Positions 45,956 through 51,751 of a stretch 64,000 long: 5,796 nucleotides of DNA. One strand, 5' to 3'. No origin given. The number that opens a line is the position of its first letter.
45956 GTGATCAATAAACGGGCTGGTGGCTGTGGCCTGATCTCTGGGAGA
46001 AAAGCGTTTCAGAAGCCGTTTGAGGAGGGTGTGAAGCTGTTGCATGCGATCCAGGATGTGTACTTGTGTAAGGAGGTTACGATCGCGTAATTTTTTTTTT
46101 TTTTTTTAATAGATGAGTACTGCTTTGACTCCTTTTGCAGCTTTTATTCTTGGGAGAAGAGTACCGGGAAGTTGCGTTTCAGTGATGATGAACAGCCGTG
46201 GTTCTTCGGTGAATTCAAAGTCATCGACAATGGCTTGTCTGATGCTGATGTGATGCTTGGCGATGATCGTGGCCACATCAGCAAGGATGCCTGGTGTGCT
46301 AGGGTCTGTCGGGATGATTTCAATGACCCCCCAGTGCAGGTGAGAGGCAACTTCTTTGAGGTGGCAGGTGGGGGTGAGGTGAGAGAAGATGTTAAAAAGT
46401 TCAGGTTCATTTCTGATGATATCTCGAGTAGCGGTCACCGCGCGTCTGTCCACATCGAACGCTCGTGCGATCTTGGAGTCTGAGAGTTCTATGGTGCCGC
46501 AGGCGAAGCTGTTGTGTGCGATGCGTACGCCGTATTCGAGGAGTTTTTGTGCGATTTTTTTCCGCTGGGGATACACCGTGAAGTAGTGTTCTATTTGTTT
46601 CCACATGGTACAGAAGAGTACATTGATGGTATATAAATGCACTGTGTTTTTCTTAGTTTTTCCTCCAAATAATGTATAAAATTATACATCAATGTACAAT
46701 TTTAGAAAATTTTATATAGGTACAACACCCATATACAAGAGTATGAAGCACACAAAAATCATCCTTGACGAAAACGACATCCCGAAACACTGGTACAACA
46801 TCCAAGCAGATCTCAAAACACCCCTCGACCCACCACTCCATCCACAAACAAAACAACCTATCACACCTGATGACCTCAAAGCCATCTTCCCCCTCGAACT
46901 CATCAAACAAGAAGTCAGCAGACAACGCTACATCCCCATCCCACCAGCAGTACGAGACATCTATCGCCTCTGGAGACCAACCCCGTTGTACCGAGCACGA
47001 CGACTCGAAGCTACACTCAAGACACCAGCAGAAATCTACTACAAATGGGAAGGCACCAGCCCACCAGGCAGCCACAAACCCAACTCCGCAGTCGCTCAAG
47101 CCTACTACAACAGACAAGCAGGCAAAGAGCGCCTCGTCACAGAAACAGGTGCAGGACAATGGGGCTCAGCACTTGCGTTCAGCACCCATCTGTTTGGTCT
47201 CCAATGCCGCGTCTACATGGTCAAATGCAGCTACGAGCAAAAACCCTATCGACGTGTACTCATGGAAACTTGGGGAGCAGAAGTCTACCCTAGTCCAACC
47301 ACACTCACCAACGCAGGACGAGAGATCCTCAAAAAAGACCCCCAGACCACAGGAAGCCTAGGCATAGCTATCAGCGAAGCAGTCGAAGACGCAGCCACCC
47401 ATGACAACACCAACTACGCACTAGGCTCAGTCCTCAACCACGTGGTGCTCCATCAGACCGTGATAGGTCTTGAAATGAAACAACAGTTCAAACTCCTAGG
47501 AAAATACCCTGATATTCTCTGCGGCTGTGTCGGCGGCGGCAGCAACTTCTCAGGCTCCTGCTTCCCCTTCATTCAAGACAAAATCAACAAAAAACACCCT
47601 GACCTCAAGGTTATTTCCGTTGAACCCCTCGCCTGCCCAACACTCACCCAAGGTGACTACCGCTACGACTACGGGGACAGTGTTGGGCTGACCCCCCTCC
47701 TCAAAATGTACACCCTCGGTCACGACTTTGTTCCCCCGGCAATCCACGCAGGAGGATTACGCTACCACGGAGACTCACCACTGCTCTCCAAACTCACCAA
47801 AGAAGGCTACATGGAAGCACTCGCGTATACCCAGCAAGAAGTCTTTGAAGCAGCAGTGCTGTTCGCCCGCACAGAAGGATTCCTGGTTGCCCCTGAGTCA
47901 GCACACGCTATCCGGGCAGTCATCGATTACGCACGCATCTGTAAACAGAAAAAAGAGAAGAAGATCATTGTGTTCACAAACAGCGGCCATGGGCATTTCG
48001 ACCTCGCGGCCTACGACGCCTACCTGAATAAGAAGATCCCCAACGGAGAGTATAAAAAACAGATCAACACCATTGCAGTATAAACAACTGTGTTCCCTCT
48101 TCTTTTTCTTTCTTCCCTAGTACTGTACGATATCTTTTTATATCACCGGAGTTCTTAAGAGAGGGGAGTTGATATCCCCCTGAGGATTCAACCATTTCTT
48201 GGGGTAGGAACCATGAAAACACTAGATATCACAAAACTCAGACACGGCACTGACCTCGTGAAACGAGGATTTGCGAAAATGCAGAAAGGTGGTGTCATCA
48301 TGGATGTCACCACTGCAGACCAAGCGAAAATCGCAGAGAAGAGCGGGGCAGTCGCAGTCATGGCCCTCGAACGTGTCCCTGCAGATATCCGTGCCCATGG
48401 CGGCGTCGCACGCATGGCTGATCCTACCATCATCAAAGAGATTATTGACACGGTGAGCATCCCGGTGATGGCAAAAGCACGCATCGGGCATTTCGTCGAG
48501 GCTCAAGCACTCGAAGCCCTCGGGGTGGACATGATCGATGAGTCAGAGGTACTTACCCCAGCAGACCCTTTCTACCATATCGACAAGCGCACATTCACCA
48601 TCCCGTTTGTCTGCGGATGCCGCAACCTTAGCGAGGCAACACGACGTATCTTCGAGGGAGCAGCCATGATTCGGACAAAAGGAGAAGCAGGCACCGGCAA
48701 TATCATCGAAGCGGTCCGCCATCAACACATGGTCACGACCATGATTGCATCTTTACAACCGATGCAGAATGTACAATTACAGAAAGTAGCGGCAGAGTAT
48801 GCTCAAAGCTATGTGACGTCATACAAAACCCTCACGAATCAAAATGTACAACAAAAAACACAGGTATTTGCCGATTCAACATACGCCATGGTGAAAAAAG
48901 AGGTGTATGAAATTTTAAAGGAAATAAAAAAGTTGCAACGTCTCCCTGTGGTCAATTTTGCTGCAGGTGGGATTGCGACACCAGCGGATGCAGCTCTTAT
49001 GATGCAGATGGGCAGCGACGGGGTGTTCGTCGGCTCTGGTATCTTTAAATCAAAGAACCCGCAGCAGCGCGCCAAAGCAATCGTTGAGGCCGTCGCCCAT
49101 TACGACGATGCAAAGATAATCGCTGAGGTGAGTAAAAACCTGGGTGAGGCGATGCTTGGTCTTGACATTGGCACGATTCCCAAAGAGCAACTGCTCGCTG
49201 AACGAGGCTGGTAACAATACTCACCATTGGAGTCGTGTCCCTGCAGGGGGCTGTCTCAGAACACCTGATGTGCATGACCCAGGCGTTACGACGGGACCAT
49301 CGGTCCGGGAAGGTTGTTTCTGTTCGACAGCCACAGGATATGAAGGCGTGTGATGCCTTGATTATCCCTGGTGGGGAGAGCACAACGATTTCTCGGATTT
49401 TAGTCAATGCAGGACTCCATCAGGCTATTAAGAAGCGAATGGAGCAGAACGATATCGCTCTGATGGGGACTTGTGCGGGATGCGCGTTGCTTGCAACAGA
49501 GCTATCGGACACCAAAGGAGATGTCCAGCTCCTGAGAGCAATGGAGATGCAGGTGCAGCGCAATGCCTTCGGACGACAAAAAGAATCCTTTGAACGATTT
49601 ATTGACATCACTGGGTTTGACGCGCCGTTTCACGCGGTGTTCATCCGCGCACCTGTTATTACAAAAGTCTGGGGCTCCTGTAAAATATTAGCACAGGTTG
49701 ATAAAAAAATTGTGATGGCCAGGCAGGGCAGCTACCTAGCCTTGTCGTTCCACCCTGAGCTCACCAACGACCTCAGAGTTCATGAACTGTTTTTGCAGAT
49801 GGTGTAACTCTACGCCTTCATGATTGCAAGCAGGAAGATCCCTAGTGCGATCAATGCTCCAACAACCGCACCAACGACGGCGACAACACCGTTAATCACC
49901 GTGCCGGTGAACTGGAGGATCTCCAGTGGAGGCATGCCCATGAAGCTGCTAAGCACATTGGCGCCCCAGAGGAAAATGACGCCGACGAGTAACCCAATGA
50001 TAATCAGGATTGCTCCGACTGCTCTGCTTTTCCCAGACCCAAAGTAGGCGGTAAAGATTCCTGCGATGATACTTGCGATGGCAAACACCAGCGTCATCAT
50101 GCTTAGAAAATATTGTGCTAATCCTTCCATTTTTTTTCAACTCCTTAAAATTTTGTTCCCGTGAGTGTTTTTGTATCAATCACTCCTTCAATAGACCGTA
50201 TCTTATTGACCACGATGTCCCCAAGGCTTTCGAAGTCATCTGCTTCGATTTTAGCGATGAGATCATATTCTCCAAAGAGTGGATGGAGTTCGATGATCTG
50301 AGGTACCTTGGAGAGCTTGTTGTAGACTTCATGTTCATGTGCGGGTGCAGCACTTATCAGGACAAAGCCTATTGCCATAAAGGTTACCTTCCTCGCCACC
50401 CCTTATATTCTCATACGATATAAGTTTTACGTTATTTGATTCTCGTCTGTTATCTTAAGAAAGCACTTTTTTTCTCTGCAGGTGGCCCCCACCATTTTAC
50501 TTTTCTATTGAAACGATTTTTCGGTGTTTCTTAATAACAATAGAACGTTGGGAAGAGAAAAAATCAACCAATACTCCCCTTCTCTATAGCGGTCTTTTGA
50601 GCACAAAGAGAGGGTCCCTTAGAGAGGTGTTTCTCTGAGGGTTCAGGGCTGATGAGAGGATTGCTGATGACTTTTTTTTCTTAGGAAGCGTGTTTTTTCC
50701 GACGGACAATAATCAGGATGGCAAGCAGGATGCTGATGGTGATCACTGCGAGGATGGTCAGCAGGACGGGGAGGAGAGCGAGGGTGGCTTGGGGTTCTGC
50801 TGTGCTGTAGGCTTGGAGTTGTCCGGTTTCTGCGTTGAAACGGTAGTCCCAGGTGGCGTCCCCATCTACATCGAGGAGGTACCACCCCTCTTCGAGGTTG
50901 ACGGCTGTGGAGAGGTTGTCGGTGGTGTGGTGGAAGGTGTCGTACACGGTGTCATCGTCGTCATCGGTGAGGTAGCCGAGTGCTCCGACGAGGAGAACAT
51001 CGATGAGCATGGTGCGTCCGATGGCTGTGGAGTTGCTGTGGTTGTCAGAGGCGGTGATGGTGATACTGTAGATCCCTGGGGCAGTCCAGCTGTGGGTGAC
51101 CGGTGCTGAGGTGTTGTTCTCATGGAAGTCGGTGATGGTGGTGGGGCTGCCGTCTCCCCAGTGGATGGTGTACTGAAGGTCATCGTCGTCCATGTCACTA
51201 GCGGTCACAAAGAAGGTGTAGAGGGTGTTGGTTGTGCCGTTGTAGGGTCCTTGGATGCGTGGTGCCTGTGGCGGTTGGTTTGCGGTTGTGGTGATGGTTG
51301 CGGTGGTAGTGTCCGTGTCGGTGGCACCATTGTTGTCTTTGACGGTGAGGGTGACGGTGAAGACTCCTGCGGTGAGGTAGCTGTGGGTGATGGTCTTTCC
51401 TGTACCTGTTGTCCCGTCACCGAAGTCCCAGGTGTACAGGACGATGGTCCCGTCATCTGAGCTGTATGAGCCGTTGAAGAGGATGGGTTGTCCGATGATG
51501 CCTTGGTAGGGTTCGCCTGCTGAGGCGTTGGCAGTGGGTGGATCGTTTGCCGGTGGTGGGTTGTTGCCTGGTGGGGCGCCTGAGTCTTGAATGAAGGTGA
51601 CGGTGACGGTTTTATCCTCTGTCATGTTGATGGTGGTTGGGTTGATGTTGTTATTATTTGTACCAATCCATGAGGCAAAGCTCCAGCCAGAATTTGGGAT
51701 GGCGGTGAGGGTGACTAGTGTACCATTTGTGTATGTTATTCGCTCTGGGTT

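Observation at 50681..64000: Giant modular surface protein (more than 4,400 aa, 5' end outside the window) built from LamG, four beta-helix modules, about 25 Ig-like repeats, PKD domains and a C-terminal TM anchor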

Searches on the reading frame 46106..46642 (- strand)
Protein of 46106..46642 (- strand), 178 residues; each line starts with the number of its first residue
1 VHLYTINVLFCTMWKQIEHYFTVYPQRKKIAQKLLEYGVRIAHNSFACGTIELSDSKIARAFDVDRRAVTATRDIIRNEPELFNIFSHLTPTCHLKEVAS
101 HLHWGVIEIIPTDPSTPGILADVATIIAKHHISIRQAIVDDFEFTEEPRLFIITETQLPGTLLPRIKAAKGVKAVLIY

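Call 12: search_protein_families(library=pfam, proteins=[window:46106-46642:-], max_evalue=0.001)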
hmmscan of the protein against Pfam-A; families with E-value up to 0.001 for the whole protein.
window:46106-46642:- (178 aa): 1 family
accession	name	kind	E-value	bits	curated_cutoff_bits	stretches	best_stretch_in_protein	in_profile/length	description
PF01842.31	ACT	-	8.9e-06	25.8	27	1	115-142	9-36/66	ACT domain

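Call 85: search_protein_families(library=pfam, proteins=[window:46106-46642:-], max_evalue=0.01)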
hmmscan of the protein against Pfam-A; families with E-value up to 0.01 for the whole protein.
window:46106-46642:- (178 aa): 1 family
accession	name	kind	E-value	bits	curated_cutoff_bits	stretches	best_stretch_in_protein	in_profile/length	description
PF01842.31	ACT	-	8.9e-06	25.8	27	1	115-142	9-36/66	ACT domain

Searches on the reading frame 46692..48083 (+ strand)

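Call 12: search_protein_families(library=pfam, proteins=[window:46692-48083:+], max_evalue=0.001)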
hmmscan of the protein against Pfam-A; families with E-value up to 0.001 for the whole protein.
window:46692-48083:+ (463 aa): 1 family
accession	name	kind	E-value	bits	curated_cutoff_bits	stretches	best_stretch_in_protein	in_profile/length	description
PF00291.31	PALP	-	1.3e-39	136.8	35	1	93-432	4-295/295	Pyridoxal-phosphate dependent enzyme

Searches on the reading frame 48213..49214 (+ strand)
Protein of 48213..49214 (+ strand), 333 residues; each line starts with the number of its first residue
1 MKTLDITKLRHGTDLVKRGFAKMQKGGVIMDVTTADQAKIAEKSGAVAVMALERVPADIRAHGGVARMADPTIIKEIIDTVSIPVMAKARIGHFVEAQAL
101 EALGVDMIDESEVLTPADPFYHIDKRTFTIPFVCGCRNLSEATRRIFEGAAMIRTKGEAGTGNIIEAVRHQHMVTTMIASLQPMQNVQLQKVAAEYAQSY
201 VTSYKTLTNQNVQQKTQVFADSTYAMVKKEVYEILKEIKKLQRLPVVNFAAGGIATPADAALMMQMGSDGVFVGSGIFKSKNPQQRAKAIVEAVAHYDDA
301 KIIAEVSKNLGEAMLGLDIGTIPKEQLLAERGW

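Call 12: search_protein_families(library=pfam, proteins=[window:48213-49214:+], max_evalue=0.001)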
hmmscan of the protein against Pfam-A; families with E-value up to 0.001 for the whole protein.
window:48213-49214:+ (333 aa): 5 families
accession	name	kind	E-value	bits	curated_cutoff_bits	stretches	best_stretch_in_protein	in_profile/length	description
PF01680.23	SOR_SNZ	-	4.5e-96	321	27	1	15-203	3-191/207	SOR/SNZ family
PF05690.20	ThiG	-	1.3e-10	41.5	23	1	233-295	165-225/247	Thiazole biosynthesis protein ThiG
PF01207.24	Dus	-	0.00016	21.3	20.4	0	232-278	173-218/311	Dihydrouridine synthase (Dus)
PF00215.30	OMPdecase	-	0.00063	20.1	27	1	145-290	74-221/221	Orotidine 5'-phosphate decarboxylase / HUMPS family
PF03060.21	NMO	-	0.0009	19.2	28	0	228-282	178-230/331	Nitronate monooxygenase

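Call 22: find_encoding_contigs(protein=window:48213-49214:+, flank=10000, max_places=4)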
Protein window:48213-49214:+ (333 aa): no gene with exactly this product is on record in the collection.

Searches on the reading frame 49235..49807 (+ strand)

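Call 12: search_protein_families(library=pfam, proteins=[window:49235-49807:+], max_evalue=0.001)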
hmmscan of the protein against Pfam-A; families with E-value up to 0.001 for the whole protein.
window:49235-49807:+ (190 aa): 4 families
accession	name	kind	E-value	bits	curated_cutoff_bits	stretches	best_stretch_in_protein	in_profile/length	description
PF01174.25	SNO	-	5.4e-55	186.6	27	1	2-190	3-186/188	SNO glutamine amidotransferase family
PF07685.20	GATase_3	-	2.2e-08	34.4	27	1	25-107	25-115/196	CobB/CobQ-like glutamine amidotransferase domain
PF00117.34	GATase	-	0.00034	20.8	22.8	1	24-181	23-178/190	Glutamine amidotransferase class-I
PF03575.23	Peptidase_S51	-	0.00052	20.2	23.9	1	35-94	79-137/206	Peptidase family S51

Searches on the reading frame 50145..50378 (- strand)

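Call 85: search_protein_families(library=pfam, proteins=[window:50145-50378:-], max_evalue=0.01)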
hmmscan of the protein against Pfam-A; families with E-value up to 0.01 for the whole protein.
window:50145-50378:- (77 aa): 3 families
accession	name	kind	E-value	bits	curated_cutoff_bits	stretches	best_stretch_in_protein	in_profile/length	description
PF01037.27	AsnC_trans_reg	-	4.2e-16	59.1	25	1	6-72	1-68/73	Lrp/AsnC ligand binding domain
PF03927.19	NapD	-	0.00017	22.1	28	1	6-69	6-67/76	NapD protein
PF22482.2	AsnC_trans_reg_3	-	0.0027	18.2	24.4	1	17-76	26-84/95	PF0864 C-terminal dimeric alpha+beta barrel domain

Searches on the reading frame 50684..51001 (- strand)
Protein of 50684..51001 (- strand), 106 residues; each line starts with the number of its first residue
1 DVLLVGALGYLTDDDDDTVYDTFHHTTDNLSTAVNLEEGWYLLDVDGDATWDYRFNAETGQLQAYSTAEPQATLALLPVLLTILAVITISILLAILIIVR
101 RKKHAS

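Call 65: search_protein_families(library=ncbifam, proteins=[window:50684-51001:-], max_evalue=0.1)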
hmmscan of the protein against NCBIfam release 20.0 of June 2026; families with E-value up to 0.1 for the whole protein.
window:50684-51001:- (106 aa): 1 family
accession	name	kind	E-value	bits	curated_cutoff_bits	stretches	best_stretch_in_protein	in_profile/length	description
NF033897.1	GUMAP_C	equivalog_domain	0.0069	14.4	200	1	73-104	700-730/733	GUMAP protein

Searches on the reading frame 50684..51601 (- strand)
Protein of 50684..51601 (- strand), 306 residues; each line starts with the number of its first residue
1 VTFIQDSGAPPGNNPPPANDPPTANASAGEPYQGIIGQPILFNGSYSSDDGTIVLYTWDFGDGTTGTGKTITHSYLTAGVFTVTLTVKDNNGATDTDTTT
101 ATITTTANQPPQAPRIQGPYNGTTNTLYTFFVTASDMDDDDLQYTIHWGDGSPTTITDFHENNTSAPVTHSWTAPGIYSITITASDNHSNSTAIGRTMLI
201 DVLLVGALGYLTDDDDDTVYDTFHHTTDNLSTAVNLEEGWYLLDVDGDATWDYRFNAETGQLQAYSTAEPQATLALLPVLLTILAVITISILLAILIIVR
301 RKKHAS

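Call 29: search_protein_families(library=pfam, proteins=[window:50684-51601:-], max_evalue=0.1)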
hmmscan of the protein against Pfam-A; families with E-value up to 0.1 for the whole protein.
window:50684-51601:- (306 aa): 9 families
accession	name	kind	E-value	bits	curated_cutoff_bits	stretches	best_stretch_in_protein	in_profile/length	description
PF18911.6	PKD_4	-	1.7e-30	105.3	27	2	19-102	1-84/85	PKD domain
PF00801.26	PKD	-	2.7e-25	88.6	23.5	2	37-100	14-78/80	PKD domain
PF22352.2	K319L-like_PKD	-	2.7e-10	40.5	27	1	39-102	13-83/84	K319L-like, PKD domain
PF07495.19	Y_Y_Y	-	6.5e-05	23.2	26.6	0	68-104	28-63/65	Y_Y_Y domain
PF16403.11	Bact_surface_Ig-like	-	0.0014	19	27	0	173-198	44-69/71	Bacterial surface protein, Ig-like domain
PF02432.21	Fimbrial_K88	-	0.0081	16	26.2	0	71-106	116-148/270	Fimbrial, major and minor subunit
PF05345.18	He_PIG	-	0.011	16.6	24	0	121-193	12-88/96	Putative Ig domain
PF23623.1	GBD_IRG7_N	-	0.026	15.1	27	0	150-190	46-86/95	IRG7 N-terminal galactose binding domain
PF17963.7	Big_9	-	0.047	15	23.6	1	108-192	1-82/89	Bacterial Ig domain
